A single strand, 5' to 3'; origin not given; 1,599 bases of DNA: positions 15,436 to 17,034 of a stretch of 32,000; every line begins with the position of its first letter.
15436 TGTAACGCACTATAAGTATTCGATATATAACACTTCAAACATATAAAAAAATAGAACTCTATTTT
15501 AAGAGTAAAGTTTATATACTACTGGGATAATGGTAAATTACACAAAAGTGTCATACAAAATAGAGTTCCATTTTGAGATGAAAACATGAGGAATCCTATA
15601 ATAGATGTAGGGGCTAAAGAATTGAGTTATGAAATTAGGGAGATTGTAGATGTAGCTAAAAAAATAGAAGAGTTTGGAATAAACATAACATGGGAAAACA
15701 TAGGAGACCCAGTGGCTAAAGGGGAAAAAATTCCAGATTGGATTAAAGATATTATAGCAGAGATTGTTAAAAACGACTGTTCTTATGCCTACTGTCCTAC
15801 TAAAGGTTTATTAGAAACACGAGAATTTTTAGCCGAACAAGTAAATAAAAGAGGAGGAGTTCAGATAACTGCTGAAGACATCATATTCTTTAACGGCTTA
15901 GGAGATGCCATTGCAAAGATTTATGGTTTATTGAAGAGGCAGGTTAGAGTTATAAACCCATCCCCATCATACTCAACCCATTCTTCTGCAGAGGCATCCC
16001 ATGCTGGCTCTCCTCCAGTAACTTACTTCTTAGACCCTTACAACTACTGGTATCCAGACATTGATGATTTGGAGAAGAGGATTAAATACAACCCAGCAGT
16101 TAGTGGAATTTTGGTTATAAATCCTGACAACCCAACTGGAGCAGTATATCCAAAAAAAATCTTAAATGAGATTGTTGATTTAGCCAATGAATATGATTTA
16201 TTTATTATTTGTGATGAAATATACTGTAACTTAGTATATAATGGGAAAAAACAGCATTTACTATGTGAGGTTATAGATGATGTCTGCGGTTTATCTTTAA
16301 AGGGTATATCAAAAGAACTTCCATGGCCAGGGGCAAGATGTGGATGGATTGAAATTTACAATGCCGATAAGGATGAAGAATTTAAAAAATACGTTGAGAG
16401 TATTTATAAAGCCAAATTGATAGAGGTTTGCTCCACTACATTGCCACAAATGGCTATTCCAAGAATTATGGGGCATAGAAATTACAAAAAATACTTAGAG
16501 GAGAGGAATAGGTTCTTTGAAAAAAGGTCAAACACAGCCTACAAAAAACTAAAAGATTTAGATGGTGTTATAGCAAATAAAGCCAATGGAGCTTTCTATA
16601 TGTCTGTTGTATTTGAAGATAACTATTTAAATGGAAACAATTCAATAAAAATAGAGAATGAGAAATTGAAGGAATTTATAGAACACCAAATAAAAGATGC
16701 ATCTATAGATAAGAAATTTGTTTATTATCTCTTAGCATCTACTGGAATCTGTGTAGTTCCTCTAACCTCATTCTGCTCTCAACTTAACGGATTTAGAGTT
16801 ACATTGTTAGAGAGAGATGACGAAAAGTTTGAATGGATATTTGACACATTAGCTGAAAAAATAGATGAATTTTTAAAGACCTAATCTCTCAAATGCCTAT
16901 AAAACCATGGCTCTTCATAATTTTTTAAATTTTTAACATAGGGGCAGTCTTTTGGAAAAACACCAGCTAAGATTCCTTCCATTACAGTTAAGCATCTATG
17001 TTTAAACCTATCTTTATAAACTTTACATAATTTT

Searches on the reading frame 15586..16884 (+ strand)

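Call 46: search_protein_families(library=pfam, proteins=[window:15586-16884:+], max_evalue=0.00001)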
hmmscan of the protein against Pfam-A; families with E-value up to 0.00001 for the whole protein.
window:15586-16884:+ (432 aa): 1 family
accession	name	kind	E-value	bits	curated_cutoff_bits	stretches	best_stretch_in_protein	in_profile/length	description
PF00155.27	Aminotran_1_2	-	1e-37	130.7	19.7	1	48-407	18-346/361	Aminotransferase class I and II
